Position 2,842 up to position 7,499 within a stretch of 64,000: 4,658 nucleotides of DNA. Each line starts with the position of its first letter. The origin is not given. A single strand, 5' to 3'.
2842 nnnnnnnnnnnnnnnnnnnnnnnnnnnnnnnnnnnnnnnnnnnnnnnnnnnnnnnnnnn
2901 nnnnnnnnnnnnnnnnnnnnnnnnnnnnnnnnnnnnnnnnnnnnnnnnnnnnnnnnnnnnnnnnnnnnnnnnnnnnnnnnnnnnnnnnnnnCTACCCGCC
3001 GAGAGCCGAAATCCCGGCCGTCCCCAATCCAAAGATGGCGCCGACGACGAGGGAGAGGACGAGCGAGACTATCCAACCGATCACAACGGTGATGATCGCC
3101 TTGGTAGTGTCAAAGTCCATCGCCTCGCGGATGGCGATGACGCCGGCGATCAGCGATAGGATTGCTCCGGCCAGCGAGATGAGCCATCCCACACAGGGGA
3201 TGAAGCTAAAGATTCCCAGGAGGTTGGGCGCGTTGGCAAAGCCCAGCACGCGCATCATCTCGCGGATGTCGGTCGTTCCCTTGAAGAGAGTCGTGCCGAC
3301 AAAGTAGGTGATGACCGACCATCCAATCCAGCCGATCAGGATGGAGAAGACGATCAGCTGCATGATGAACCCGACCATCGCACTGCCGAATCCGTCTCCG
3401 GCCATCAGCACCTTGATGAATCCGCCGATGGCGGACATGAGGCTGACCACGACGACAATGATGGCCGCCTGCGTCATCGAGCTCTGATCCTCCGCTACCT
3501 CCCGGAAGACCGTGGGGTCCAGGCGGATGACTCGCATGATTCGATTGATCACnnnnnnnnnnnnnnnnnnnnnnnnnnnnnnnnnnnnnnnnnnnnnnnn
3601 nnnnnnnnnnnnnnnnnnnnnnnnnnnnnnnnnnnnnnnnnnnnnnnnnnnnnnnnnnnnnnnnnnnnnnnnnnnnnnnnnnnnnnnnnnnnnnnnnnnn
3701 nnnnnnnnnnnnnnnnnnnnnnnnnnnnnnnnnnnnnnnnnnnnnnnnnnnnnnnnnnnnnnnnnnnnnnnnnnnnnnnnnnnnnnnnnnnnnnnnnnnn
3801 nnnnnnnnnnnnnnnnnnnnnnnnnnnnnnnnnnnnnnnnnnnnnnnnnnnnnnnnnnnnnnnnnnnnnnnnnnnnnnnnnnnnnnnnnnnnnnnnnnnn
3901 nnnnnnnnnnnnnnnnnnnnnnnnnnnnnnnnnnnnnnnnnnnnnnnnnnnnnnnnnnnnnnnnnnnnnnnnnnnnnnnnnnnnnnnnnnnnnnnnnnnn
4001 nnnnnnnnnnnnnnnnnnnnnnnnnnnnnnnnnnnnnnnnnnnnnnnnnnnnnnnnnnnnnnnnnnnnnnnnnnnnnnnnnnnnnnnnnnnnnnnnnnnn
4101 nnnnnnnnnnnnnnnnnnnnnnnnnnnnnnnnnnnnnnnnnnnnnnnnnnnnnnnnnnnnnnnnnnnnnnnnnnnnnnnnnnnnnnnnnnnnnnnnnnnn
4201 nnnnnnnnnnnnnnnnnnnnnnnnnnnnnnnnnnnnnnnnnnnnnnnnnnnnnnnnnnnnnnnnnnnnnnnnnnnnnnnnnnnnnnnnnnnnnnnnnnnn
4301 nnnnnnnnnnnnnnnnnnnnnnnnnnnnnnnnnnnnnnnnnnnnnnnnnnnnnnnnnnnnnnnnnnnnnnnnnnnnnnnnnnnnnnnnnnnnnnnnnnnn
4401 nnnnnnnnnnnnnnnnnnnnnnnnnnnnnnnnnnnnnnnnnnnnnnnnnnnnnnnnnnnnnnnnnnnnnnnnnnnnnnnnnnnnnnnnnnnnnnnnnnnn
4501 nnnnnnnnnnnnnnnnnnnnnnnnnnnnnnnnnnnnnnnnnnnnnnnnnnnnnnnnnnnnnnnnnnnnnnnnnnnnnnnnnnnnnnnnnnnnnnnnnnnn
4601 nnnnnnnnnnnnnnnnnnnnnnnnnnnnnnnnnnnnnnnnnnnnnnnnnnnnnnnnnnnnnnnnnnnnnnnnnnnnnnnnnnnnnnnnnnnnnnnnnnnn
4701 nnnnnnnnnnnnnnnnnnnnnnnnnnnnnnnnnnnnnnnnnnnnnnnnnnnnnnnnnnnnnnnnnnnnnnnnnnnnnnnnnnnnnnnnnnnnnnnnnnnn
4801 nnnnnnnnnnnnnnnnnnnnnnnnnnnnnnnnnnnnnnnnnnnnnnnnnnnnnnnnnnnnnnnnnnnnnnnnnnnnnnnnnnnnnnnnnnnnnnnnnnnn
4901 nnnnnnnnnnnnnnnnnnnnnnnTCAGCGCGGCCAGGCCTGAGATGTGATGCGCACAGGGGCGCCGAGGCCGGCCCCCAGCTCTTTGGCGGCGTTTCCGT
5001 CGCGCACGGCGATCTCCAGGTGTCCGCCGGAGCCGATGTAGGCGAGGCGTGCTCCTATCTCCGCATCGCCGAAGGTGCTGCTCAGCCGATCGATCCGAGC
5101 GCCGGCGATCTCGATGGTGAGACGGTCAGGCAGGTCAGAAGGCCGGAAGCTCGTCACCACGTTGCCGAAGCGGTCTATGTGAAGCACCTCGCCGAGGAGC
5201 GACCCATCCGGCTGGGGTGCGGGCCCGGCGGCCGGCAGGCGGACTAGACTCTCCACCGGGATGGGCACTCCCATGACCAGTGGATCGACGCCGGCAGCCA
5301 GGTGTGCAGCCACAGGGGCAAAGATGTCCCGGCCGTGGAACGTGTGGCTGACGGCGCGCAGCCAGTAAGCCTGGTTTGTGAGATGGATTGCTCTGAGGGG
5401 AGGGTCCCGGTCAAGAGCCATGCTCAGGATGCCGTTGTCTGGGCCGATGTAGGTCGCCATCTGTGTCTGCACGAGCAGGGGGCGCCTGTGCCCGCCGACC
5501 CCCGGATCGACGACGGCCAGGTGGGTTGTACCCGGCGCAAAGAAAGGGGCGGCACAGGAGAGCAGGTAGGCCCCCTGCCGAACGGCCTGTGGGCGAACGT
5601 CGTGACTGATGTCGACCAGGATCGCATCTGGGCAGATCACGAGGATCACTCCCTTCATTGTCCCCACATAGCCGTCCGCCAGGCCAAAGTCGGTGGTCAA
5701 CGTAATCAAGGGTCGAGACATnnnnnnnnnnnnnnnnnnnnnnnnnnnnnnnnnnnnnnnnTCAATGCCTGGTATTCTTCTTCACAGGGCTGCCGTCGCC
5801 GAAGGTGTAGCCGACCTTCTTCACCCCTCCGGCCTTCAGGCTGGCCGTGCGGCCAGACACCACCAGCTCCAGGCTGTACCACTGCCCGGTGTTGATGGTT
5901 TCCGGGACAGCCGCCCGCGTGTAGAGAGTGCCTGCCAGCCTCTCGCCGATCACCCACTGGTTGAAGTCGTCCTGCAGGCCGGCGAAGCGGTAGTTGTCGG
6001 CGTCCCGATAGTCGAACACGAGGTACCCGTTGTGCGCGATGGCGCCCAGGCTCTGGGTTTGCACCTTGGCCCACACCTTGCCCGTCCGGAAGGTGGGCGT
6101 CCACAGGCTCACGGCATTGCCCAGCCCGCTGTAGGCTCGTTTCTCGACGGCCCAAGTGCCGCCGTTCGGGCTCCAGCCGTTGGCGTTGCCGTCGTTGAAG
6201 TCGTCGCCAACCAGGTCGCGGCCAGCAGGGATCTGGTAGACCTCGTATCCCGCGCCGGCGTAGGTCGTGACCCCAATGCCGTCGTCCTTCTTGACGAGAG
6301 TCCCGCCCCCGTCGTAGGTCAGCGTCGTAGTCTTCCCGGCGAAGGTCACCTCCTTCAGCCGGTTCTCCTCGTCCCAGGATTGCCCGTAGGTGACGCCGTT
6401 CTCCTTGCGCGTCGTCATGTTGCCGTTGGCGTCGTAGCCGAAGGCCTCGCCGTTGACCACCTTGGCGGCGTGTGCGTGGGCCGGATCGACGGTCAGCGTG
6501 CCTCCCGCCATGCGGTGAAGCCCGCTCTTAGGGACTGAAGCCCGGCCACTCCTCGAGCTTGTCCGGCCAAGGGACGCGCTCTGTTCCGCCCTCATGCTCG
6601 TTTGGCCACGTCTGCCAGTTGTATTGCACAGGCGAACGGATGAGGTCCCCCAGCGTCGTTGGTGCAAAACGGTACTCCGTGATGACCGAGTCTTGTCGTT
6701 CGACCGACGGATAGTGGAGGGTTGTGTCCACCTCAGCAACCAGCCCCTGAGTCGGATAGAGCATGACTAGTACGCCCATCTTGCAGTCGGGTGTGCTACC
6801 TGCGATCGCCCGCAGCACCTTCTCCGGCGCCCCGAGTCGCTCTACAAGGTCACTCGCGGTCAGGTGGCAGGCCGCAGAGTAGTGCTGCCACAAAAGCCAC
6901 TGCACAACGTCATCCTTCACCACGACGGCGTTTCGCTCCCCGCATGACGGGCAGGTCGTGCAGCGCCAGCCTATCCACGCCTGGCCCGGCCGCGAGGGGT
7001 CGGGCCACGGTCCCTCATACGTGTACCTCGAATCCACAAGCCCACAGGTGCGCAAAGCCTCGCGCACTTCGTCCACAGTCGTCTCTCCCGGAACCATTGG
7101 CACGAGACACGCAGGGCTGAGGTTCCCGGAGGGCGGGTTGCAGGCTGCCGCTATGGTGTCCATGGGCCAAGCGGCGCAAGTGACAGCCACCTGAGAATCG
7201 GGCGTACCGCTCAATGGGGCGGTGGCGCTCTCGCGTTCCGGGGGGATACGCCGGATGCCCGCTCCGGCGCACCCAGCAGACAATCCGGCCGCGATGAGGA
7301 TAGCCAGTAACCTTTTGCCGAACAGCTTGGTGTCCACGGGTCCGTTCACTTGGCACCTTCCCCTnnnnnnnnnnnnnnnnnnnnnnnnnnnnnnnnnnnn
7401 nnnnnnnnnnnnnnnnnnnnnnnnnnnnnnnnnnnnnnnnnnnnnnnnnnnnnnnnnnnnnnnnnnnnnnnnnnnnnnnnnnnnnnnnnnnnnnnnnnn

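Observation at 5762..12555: Island of RHS/YD-repeat polymorphic-toxin fragments with two orphan C-terminal toxin cassettes and three lipoprotein immunity candidates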

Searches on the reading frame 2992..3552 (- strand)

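Call 74: search_protein_families(library=pfam, proteins=[window:2992-3552:-], max_evalue=0.1)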
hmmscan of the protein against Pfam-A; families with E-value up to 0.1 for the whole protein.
window:2992-3552:- (186 aa): 1 family
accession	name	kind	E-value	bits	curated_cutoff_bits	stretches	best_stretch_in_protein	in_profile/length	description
PF04893.22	Yip1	-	6.1e-17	62.5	28.6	1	12-169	6-171/173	Yip1 domain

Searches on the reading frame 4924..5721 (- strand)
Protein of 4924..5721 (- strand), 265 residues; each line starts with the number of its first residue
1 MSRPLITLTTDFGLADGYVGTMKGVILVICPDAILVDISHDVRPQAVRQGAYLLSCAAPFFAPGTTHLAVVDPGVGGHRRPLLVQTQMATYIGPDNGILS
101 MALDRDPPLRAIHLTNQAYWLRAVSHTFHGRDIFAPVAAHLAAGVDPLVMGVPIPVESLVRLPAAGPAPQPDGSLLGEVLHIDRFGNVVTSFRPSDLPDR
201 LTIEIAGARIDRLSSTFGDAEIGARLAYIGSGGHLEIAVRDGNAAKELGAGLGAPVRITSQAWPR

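Call 3: search_protein_families(library=pfam, proteins=[window:4924-5721:-], max_evalue=0.1)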
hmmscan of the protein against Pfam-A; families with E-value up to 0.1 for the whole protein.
window:4924-5721:- (265 aa): 2 families
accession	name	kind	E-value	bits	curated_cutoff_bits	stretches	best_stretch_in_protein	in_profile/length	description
PF01887.21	SAM_HAT_N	-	1.2e-53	181.2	26.3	1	6-147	1-141/145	SAM hydroxide adenosyltransferase N-terminal domain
PF20257.3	SAM_HAT_C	-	3.8e-22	78.8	25.5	1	177-257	1-84/84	SAM hydroxide adenosyltransferase C-terminal domain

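Call 11: find_encoding_contigs(protein=window:4924-5721:-, flank=10000, max_places=6)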
Protein window:4924-5721:- (265 aa): 1 contig read that carries it; 1 place shown.
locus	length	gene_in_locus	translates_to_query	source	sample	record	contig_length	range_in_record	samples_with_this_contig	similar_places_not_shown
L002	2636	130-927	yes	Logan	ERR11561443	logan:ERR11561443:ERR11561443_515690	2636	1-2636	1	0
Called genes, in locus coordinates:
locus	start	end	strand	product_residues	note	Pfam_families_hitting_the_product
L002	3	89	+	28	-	?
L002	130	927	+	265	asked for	PF01887:SAM_HAT_N, PF20257:SAM_HAT_C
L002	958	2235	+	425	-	PF00275:EPSP_synthase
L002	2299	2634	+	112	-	?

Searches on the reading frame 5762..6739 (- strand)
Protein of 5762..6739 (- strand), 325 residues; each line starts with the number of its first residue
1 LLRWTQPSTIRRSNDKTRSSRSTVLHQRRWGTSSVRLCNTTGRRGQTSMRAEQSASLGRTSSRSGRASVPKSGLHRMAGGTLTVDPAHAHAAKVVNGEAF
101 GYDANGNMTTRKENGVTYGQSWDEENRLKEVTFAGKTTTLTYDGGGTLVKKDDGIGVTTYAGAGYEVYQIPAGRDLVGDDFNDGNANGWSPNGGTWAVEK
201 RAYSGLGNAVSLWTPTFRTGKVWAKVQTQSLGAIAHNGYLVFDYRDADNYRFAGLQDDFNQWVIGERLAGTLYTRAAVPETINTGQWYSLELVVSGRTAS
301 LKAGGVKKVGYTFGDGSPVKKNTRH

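Call 3: search_protein_families(library=pfam, proteins=[window:5762-6739:-], max_evalue=0.1)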
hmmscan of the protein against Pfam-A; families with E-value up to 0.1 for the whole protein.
window:5762-6739:- (325 aa): 2 families
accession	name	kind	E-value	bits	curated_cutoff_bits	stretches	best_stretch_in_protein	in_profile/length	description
PF05593.20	RHS_repeat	-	3.8e-07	30.8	22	1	122-152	1-32/38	RHS Repeat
PF06439.18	3keto-disac_hyd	-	0.0018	18.8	26.8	1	181-316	6-156/187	3-keto-disaccharide hydrolase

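Call 16: search_protein_families(library=ncbifam, proteins=[window:5762-6739:-], max_evalue=0.1)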
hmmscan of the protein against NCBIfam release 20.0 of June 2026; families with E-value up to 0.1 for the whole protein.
window:5762-6739:- (325 aa): 2 families
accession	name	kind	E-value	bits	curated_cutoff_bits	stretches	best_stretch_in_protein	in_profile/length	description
TIGR01643.1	YD_repeat_2x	repeat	2.4e-05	24.7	15.8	1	102-139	1-40/42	YD repeat-containing protein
NF040876.1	RHE_PE00001_fam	equivalog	0.008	15.4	250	1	18-130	88-198/371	RHE_PE00001 family protein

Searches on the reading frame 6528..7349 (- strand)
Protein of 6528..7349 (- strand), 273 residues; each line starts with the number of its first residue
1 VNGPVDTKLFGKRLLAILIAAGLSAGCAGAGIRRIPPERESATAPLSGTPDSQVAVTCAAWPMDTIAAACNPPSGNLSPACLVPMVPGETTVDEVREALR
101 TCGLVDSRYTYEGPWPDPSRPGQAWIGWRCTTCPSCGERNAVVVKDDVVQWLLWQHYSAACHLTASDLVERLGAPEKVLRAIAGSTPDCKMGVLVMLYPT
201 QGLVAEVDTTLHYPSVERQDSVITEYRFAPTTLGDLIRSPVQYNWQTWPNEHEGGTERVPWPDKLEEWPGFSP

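Call 3: search_protein_families(library=pfam, proteins=[window:6528-7349:-], max_evalue=0.1)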
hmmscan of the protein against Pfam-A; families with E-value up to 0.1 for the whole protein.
window:6528-7349:- (273 aa): 0 families

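Call 16: search_protein_families(library=ncbifam, proteins=[window:6528-7349:-], max_evalue=0.1)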
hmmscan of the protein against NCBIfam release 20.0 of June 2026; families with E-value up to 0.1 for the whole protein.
window:6528-7349:- (273 aa): 0 families

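Call 32: find_encoding_contigs(protein=window:6528-7349:-, flank=10000, max_places=6)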
Protein window:6528-7349:- (273 aa): 1 contig read that carries it; 1 place shown.
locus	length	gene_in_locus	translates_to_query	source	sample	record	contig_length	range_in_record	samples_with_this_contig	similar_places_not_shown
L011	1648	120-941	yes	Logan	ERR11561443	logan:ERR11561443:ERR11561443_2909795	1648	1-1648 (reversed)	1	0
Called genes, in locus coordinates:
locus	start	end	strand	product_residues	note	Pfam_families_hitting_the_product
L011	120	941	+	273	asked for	-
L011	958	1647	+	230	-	?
